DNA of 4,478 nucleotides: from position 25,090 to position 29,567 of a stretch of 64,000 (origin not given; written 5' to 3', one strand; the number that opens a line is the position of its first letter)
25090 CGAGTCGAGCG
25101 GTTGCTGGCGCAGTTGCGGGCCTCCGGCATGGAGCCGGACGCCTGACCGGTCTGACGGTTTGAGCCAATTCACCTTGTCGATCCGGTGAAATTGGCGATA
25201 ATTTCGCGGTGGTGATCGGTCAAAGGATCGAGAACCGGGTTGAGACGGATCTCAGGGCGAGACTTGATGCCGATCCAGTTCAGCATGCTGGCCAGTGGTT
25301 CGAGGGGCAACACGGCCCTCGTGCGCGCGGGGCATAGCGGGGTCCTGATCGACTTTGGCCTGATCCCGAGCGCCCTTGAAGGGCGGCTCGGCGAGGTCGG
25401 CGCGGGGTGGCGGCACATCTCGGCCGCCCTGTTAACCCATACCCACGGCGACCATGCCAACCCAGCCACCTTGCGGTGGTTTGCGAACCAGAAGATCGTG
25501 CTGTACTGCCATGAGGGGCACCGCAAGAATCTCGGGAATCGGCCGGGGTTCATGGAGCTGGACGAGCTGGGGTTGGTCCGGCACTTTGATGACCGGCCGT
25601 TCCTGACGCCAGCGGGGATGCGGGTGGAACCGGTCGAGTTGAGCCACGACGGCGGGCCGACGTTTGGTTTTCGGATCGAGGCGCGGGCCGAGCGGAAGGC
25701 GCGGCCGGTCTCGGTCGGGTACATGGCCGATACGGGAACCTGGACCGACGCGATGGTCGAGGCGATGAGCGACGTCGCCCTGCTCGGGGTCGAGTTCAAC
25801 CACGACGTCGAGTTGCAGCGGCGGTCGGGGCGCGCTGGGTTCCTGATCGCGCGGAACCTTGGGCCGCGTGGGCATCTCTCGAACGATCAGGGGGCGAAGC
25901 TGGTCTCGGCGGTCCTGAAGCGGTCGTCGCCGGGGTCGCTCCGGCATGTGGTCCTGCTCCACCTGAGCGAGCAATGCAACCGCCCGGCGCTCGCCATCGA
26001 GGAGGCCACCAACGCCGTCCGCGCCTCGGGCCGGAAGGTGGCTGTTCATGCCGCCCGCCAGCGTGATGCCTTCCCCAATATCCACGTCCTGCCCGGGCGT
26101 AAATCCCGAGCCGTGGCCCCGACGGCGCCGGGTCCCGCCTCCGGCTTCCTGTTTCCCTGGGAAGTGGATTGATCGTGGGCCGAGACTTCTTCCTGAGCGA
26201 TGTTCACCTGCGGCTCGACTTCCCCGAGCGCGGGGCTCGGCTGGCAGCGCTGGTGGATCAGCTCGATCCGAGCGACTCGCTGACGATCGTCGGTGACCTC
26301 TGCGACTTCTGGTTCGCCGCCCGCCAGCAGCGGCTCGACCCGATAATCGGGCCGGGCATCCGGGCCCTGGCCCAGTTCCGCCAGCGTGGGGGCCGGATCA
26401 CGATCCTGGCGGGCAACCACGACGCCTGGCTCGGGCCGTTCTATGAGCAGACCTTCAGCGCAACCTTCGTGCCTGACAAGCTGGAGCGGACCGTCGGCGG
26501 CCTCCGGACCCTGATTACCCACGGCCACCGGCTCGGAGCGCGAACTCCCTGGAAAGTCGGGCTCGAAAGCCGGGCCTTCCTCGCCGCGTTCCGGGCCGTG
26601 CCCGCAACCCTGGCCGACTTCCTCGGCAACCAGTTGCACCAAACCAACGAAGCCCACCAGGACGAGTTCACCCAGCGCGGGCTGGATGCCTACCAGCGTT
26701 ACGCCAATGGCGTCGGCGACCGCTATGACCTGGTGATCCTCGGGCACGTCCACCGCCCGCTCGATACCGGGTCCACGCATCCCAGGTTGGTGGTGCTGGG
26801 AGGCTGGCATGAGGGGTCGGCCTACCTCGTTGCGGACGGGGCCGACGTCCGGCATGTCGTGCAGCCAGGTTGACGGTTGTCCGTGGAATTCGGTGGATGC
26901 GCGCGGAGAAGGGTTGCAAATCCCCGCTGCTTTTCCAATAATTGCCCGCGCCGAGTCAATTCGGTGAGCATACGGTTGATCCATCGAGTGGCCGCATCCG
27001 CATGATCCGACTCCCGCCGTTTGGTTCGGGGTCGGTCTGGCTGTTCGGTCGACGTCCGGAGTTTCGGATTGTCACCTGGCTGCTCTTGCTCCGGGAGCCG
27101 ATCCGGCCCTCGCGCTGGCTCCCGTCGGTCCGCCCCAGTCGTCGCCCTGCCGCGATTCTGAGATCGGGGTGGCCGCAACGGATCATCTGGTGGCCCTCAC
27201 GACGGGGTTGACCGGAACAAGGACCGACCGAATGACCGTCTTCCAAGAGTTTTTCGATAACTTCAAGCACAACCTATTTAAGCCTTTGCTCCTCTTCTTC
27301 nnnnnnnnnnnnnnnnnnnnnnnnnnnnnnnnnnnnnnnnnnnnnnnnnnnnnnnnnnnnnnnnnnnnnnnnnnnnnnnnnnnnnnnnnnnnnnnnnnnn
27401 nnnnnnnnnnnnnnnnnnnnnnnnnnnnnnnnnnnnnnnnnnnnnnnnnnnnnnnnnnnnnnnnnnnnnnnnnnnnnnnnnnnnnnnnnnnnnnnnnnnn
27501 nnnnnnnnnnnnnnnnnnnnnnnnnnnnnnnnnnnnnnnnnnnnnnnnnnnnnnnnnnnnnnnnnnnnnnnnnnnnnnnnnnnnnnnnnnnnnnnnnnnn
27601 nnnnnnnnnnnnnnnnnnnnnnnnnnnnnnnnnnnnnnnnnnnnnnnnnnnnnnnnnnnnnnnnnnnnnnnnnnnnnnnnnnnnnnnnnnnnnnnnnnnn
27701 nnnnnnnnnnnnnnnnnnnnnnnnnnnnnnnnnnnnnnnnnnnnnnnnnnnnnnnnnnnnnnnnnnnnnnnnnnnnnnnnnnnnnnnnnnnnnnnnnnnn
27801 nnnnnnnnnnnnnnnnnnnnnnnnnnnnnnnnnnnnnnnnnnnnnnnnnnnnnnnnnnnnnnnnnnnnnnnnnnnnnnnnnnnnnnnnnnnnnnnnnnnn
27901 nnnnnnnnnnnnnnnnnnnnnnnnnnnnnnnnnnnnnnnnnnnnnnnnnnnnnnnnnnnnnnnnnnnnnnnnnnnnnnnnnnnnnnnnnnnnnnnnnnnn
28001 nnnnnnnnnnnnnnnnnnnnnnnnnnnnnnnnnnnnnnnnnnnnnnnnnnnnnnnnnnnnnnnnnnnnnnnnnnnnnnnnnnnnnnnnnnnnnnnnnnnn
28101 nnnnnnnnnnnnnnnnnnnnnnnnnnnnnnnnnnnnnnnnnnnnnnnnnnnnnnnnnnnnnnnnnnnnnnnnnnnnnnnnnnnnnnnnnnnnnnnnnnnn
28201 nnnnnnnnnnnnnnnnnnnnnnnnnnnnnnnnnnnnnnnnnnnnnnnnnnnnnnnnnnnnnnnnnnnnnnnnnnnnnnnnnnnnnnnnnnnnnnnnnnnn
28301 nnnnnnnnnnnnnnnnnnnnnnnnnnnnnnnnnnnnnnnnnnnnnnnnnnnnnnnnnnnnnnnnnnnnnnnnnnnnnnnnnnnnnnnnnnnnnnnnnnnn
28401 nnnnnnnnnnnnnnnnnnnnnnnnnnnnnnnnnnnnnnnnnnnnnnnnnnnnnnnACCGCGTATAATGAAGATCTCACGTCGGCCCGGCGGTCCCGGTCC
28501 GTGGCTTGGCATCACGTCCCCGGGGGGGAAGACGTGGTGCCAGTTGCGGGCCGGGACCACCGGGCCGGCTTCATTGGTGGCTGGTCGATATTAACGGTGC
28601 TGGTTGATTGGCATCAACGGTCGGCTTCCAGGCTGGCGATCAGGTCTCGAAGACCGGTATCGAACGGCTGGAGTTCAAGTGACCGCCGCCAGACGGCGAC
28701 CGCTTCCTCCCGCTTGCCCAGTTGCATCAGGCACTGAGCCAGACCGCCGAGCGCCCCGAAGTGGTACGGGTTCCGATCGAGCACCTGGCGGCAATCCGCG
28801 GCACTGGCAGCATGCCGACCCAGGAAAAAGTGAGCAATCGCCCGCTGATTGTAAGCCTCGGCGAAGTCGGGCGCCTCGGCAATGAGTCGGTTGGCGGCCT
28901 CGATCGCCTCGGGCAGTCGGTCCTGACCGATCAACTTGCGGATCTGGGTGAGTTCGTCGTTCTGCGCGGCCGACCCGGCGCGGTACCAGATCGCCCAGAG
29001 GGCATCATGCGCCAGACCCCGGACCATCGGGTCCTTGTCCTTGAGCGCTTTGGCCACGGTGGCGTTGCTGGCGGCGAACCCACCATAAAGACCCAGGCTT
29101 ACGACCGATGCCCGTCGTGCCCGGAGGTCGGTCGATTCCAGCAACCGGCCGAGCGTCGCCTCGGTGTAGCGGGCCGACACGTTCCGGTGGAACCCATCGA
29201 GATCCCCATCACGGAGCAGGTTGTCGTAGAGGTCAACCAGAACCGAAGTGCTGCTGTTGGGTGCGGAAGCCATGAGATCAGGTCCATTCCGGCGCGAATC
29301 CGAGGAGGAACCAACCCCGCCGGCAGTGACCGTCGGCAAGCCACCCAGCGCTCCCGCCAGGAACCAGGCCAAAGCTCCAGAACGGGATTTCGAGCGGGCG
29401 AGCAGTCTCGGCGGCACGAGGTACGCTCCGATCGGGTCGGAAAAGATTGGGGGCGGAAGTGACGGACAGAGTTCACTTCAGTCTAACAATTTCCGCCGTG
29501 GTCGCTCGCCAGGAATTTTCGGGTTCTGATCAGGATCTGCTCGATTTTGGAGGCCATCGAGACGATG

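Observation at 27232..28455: SbtA-family bicarbonate transporter homologue without its usual SbtB (PII-like) partner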

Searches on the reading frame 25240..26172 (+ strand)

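Call 3: search_protein_families(library=pfam, proteins=[window:25240-26172:+], max_evalue=0.01)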
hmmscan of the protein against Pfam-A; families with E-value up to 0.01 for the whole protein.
window:25240-26172:+ (310 aa): 2 families
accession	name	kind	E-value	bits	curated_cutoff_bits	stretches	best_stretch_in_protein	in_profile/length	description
PF12706.13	Lactamase_B_2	-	5.6e-15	55.9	27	1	56-225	27-190/200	Beta-lactamase superfamily domain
PF00753.33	Lactamase_B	-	2.2e-06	28.2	22.7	1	22-126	5-104/196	Metallo-beta-lactamase superfamily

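Call 4: search_protein_families(library=ncbifam, proteins=[window:25240-26172:+], max_evalue=0.01)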
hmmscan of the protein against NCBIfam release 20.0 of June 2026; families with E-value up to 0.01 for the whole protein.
window:25240-26172:+ (310 aa): 5 families
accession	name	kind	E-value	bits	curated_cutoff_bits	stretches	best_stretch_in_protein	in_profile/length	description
TIGR03307.1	PhnP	equivalog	1.1e-05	24.9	272.25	1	24-173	38-171/249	phosphonate metabolism protein PhnP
NF000806.0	PRK00055.2-4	equivalog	9e-05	21.8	363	1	22-73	19-67/280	ribonuclease Z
NF038231.1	MBL_Geo_Pelo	equivalog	0.00024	20.8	360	1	48-149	54-164/250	GPMC system MBL fold metallohydrolase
NF000801.0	PRK00055.1-3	equivalog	0.0048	16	252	0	49-73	43-67/307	ribonuclease Z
TIGR02651.1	RNase_Z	equivalog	0.0057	15.8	292.95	0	28-73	23-65/302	ribonuclease Z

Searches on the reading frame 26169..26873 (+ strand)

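Call 3: search_protein_families(library=pfam, proteins=[window:26169-26873:+], max_evalue=0.01)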
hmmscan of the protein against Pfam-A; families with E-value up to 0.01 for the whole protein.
window:26169-26873:+ (234 aa): 2 families
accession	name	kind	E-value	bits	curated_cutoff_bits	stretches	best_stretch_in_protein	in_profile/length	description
PF00149.33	Metallophos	-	4.9e-09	37.3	21.5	1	8-197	5-191/191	Calcineurin-like phosphoesterase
PF12850.12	Metallophos_2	-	8.2e-09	36.1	27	1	8-211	5-133/154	Calcineurin-like phosphoesterase superfamily domain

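Call 4: search_protein_families(library=ncbifam, proteins=[window:26169-26873:+], max_evalue=0.01)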
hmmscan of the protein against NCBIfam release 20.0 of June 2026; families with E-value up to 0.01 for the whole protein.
window:26169-26873:+ (234 aa): 3 families
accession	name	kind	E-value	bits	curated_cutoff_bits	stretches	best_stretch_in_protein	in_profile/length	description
NF003743.0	PRK05340.1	equivalog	2.6e-20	72.6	134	1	7-228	5-235/242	UDP-2,3-diacylglucosamine diphosphatase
TIGR01854.1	lipid_A_lpxH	equivalog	4e-17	62.3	190.35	1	7-224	2-228/231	UDP-2,3-diacylglucosamine diphosphatase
TIGR00040.1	yfcE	subfamily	0.00019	21.6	56.25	0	8-125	5-92/158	YfcE family phosphodiesterase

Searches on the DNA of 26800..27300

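Call 33: search_rna_families(source=window, start=26800, end=27300, threshold=evalue, max_evalue=1)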
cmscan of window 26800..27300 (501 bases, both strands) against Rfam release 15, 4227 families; matches with E-value up to 1: 0.
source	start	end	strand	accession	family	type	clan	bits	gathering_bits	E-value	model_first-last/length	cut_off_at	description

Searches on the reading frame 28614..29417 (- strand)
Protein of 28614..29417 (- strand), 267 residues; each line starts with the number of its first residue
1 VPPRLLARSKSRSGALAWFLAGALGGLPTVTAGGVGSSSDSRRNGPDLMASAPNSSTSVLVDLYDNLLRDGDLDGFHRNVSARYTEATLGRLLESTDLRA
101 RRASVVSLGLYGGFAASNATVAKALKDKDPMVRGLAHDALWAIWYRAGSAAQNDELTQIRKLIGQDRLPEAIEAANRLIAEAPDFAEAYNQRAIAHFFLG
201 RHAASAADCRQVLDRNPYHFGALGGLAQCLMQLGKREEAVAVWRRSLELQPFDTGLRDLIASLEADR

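Call 3: search_protein_families(library=pfam, proteins=[window:28614-29417:-], max_evalue=0.01)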
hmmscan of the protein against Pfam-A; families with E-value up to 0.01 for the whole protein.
window:28614-29417:- (267 aa): 16 families
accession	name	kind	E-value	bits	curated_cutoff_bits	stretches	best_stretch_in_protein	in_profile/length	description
PF00515.34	TPR_1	-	4e-12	45.9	27.8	2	186-218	1-33/34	Tetratricopeptide repeat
PF07719.23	TPR_2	-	3.7e-11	42.7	27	2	222-251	3-32/34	Tetratricopeptide repeat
PF14559.12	TPR_19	-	1.4e-10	41.7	25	1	200-262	5-67/68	Tetratricopeptide repeat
PF13432.12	TPR_16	-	2e-10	41.3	32.7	2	192-253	3-64/65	Tetratricopeptide repeat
PF13181.12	TPR_8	-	9e-09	35.3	25.7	0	222-251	3-32/34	Tetratricopeptide repeat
PF13428.12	TPR_14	-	8.8e-07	29.4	23.5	0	225-258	6-39/44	Tetratricopeptide repeat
PF13431.12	TPR_17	-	1.8e-06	28.2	24.4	0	176-203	3-30/34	Tetratricopeptide repeat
PF13414.12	TPR_11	-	9e-06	25.7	26.8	0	167-198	9-40/42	TPR repeat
PF13371.12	TPR_9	-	1.9e-05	25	35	1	163-217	6-60/73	Tetratricopeptide repeat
PF13374.12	TPR_10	-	0.00013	22.3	27.5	0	186-215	2-31/42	Tetratricopeptide repeat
PF12895.13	ANAPC3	-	0.00017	22.2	27.2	1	166-242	3-78/82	Anaphase-promoting complex, cyclosome, subunit 3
PF13646.12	HEAT_2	-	0.0002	22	27.7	1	91-170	7-78/88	HEAT repeats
PF13174.12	TPR_6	-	0.00024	22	26.3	0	226-249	6-29/33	Tetratricopeptide repeat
PF13424.12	TPR_12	-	0.00037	21.1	30.1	0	222-249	5-32/77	Tetratricopeptide repeat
PF03704.23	BTAD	-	0.00054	20.8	22.1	1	184-245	60-121/146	Bacterial transcriptional activator domain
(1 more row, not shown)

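Call 4: search_protein_families(library=ncbifam, proteins=[window:28614-29417:-], max_evalue=0.01)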
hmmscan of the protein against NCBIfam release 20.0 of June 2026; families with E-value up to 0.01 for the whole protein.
window:28614-29417:- (267 aa): 4 families
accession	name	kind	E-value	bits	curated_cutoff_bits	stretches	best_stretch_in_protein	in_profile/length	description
TIGR02917.1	PEP_TPR_lipo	equivalog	3.8e-05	21.8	312.2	1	163-261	442-540/899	XrtA/PEP-CTERM system TPR-repeat protein PrsT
NF008520.0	PRK11447.1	equivalog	0.0015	16.4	858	1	190-251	273-334/1157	cellulose synthase complex outer membrane protein BcsC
NF010713.0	PRK14115.1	equivalog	0.0034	16.7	305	1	171-253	36-123/248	2,3-diphosphoglycerate-dependent phosphoglycerate mutase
NF002868.0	PRK03180.1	equivalog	0.0059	15.3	641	0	32-160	88-216/509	ATP-dependent DNA ligase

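Call 60: find_homologous_proteins(query=window:28614-29273:-, max_evalue=1e-10)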
Query window:28614-29273:- (219 aa): 693 proteins with E <= 1e-10 among 1940 candidates; the best 120 are listed.
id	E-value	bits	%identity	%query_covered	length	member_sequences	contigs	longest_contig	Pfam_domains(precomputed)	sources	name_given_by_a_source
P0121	3.0e-138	476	100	100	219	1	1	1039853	PF14559.13,PF13431.13,PF13414.13,PF13371.13,PF00515.35,PF13432.13,PF13428.13,PF13181.13,PF07719.24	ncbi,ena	-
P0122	2.2e-96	340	73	100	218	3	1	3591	PF14559.13,PF00515.35,PF13432.13,PF07719.24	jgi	-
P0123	7.6e-95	335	72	100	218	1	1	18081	PF14559.13,PF13431.13,PF00515.35,PF13432.13,PF13428.13,PF13181.13,PF13646.13,PF07719.24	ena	-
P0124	6.8e-92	325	69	100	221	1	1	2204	PF14559.13,PF13431.13,PF00515.35,PF13424.13,PF13432.13,PF13428.13,PF13181.13,PF07719.24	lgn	-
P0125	2.6e-91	323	72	100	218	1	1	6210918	PF14559.13,PF13431.13,PF00515.35,PF13432.13,PF13428.13,PF13181.13,PF07719.24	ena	-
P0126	4.5e-91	322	70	100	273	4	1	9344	PF14559.13,PF13431.13,PF13414.13,PF00515.35,PF12895.14,PF13424.13,PF13432.13,PF13428.13,PF13181.13,PF13646.13,PF07719.24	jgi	-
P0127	7.3e-91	322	69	100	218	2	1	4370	PF14559.13,PF13431.13,PF13414.13,PF00515.35,PF13424.13,PF13432.13,PF13428.13,PF13181.13,PF07719.24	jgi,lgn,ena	-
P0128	1.8e-90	320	72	100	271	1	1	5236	PF14559.13,PF00515.35,PF12895.14,PF13432.13,PF13181.13,PF13646.13,PF07719.24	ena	-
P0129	2.0e-90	320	71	100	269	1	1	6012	PF14559.13,PF13431.13,PF00515.35,PF13424.13,PF13432.13,PF13428.13,PF13181.13,PF07719.24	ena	-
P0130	3.9e-89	316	68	100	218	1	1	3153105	PF14559.13,PF13431.13,PF13371.13,PF00515.35,PF12895.14,PF13432.13,PF13428.13,PF13181.13,PF13646.13,PF07719.24,PF13174.13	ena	-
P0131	2.2e-88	314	69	98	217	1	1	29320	PF14559.13,PF13431.13,PF00515.35,PF13432.13,PF07719.24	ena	-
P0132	1.3e-83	298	63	100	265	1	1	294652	PF13431.13,PF00515.35,PF13432.13,PF07719.24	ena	-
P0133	1.4e-82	295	67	100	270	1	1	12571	PF14559.13,PF00515.35,PF13432.13,PF13181.13,PF13646.13,PF07719.24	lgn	-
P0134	3.9e-82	293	67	99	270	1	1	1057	PF14559.13,PF00515.35,PF13432.13,PF13181.13,PF13646.13,PF07719.24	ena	-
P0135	1.2e-79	285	63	100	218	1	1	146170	PF13371.13,PF00515.35,PF07719.24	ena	-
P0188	6.1e-70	253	58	95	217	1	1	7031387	PF03704.24,PF13431.13,PF13414.13,PF13428.13,PF14559.13,PF13371.13,PF00515.35,PF13424.13,PF13432.13,PF13181.13,PF07719.24,PF13174.13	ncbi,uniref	ncbi:tetratricopeptide repeat protein [Tundrisphaera sp. TA3]|uniref:tetratricopeptide repeat protei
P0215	1.9e-68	249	56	96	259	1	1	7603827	PF14559.13,PF13431.13,PF00515.35,PF13424.13,PF13432.13,PF13428.13,PF13181.13,PF07719.24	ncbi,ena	-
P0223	2.9e-68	248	56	96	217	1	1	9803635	PF14559.13,PF13431.13,PF00515.35,PF13424.13,PF13432.13,PF13428.13,PF13181.13,PF13646.13,PF07719.24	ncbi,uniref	ncbi:tetratricopeptide repeat protein [Singulisphaera sp. PoT]|uniref:HEAT repeat domain-containing 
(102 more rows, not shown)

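Call 61: find_encoding_contigs(protein=P0223, flank=5000, max_places=2)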
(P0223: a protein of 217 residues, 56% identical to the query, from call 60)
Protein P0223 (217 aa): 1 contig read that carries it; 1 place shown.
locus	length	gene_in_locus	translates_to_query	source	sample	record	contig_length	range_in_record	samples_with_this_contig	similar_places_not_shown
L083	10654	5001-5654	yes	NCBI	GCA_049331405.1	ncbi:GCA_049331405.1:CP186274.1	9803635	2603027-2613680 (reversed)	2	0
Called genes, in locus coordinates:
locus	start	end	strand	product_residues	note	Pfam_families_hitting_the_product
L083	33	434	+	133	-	PF03934:T2SSK, PF12836:HHH_3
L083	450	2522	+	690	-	PF00270:DEAD (faint), PF04851:ResIII, PF17757:UvrB_inter, PF27431:UvrB_3rd, PF00271:Helicase_C, PF12344:UvrB, PF02151:UVR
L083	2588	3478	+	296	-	PF02749:QRPTase_N, PF01729:QRPTase_C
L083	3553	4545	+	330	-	PF03099:BPL_LplA_LipB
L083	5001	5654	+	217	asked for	PF13428:TPR_14 (faint), PF13646:HEAT_2 (weak), PF13432:TPR_16 (weak), PF07719:TPR_2 (faint), PF13181:TPR_8 (faint), PF00515:TPR_1 (weak), PF13424:TPR_12 (weak), PF14559:TPR_19 (weak), +1 more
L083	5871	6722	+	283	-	-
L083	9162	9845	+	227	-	-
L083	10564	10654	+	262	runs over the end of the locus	-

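Call 62: find_encoding_contigs(protein=P0188, flank=5000, max_places=2)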
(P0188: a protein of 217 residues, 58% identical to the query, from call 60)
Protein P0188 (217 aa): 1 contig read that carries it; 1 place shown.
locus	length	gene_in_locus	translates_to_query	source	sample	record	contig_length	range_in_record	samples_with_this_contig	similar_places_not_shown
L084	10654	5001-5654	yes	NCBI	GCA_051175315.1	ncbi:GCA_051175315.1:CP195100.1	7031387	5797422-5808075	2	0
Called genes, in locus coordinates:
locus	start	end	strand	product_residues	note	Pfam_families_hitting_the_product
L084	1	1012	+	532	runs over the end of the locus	-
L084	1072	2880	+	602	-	PF12794:MscS_TM, PF00924:MS_channel_2nd, PF21082:MS_channel_3rd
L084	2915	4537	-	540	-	PF02113:Peptidase_S13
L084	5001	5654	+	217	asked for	PF13428:TPR_14 (faint), PF13174:TPR_6 (faint), PF13432:TPR_16, PF00515:TPR_1 (faint), PF03704:BTAD (weak), PF13371:TPR_9 (weak), PF13424:TPR_12, PF14559:TPR_19 (weak), +4 more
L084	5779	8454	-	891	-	PF01326:PPDK_N, PF00391:PEP-utilizers, PF02896:PEP-utilizers_C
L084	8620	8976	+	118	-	PF02452:PemK_toxin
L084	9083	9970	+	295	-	PF00753:Lactamase_B, PF12706:Lactamase_B_2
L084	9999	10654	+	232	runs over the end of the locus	PF00149:Metallophos, PF12850:Metallophos_2 (faint)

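Call 63: find_encoding_contigs(protein=P0215, flank=5000, max_places=2)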
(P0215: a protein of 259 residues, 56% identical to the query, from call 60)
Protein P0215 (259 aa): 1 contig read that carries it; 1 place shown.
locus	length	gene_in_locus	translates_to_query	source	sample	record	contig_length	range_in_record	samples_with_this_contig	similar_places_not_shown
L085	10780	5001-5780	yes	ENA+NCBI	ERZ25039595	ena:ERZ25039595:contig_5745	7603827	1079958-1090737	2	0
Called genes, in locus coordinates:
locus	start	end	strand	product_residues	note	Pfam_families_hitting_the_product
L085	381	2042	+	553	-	PF00266:Aminotran_5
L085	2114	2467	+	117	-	PF12836:HHH_3, PF03934:T2SSK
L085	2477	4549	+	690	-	PF00270:DEAD (faint), PF04851:ResIII, PF17757:UvrB_inter, PF27431:UvrB_3rd, PF00271:Helicase_C, PF12344:UvrB, PF02151:UVR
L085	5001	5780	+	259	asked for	PF13428:TPR_14 (faint), PF07719:TPR_2 (faint), PF13431:TPR_17 (faint), PF00515:TPR_1 (weak), PF13424:TPR_12, PF13432:TPR_16, PF14559:TPR_19, PF00515:TPR_1 (weak), +1 more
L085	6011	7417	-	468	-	PF13378:MR_MLE_C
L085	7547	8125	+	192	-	PF05685:Uma2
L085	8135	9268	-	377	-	PF06925:MGDG_synth, PF13579:Glyco_trans_4_4 (faint), PF00534:Glycos_transf_1, PF04101:Glyco_tran_28_C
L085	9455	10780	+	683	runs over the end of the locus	PF07635:PSCyt1, PF13442:Cytochrome_CBB3 (faint), PF07583:PSCyt2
